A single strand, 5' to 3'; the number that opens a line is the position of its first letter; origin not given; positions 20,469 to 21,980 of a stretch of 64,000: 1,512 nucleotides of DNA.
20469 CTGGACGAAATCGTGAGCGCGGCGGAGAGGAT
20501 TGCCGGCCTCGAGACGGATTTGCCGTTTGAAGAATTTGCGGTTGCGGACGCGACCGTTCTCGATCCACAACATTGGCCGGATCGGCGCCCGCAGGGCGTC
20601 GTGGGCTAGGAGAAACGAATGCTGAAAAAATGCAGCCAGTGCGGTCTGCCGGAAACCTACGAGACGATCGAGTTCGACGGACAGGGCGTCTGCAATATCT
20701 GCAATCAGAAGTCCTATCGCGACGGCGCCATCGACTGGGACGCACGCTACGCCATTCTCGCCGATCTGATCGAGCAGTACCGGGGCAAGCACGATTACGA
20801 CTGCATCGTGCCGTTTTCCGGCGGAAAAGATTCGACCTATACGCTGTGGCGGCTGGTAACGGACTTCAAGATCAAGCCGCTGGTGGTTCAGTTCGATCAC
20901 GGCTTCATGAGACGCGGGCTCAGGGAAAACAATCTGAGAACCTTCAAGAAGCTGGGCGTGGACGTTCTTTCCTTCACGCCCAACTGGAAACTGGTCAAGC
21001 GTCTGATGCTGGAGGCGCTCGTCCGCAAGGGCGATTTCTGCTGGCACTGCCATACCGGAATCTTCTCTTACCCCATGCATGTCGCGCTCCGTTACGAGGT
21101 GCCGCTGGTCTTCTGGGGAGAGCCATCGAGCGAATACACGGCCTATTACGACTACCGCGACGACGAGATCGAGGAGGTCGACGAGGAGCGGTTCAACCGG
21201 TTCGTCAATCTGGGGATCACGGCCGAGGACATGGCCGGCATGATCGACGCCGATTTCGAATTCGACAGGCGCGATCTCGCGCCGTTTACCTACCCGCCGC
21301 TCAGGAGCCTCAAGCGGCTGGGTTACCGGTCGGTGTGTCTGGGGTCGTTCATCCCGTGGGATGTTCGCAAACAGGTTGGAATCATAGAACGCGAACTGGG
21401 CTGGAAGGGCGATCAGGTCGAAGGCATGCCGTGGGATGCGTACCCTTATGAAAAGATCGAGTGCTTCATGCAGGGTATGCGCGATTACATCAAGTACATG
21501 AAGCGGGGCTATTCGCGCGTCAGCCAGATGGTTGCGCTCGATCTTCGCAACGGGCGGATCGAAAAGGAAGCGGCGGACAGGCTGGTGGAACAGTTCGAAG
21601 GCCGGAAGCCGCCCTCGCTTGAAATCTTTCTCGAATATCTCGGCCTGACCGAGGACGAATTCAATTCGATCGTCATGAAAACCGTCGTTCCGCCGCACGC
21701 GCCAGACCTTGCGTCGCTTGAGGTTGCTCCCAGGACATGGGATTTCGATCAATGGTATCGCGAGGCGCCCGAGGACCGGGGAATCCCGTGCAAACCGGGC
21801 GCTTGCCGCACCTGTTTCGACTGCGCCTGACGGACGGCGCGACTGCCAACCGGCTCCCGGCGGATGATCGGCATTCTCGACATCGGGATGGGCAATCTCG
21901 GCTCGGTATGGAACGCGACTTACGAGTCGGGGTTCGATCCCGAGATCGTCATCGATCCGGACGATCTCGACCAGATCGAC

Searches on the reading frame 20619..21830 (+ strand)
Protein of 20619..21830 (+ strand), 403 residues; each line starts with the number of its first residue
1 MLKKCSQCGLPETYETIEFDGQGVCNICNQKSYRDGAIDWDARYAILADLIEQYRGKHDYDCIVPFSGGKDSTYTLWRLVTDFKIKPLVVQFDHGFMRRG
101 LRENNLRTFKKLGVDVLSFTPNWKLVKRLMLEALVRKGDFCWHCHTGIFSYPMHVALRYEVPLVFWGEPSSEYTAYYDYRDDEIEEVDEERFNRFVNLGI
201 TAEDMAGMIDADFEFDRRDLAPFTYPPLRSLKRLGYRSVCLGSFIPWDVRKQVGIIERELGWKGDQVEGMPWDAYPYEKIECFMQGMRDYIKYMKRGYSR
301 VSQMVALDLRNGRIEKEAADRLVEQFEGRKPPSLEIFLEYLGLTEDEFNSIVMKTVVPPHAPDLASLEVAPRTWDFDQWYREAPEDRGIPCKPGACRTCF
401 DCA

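Call 12: search_protein_families(library=pfam, proteins=[window:20619-21830:+], max_evalue=0.001)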
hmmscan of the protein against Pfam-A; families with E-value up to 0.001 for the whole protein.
window:20619-21830:+ (403 aa): 0 families

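Call 19: search_protein_families(library=pfam, proteins=[window:20619-21830:+], max_evalue=10)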
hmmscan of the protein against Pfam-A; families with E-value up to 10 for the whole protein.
window:20619-21830:+ (403 aa): 4 families
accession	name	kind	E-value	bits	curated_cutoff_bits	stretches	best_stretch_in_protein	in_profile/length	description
PF01902.24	Diphthami_syn_2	-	0.002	18.1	23.2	1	63-95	4-36/219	Diphthamide synthase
PF06508.19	QueC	-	0.064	13.2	22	1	62-136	2-73/210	Queuosine biosynthesis protein QueC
PF01171.26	ATP_bind_3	-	0.11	12.6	27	1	62-103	2-46/182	PP-loop family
PF11682.14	Zn_ribbon_11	-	2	8.6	24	1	140-153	20-33/37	Probable zinc-ribbon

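Call 20: search_protein_families(library=ncbifam, proteins=[window:20619-21830:+], max_evalue=1)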
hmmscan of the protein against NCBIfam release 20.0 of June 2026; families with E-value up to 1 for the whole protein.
window:20619-21830:+ (403 aa): 7 families
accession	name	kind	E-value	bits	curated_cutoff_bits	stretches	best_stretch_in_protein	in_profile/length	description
TIGR03573.1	WbuX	subfamily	1.6e-93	313.9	203.2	1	3-352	2-343/344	N-acetyl sugar amidotransferase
NF006351.0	PRK08576.1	equivalog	0.0011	17.7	290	1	51-77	229-252/436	hypothetical protein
TIGR03679.1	Dph6_archaeal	equivalog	0.098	11.9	197.3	1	66-89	4-28/218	diphthine--ammonia ligase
NF038212.1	argG_rel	exception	0.1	11.4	425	1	61-133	16-86/381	argininosuccinate synthase-related protein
TIGR02432.1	lysidine_TilS_N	equivalog_domain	0.19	11.7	93.6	1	63-98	3-41/189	tRNA lysidine(34) synthetase TilS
TIGR00884.1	guaA_Cterm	equivalog_domain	0.21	10.8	338.75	1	58-118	15-76/310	glutamine-hydrolyzing GMP synthase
TIGR00268.2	TIGR00268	equivalog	0.24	10.6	150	1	61-165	15-116/259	ATP-dependent sacrificial sulfur transferase LarE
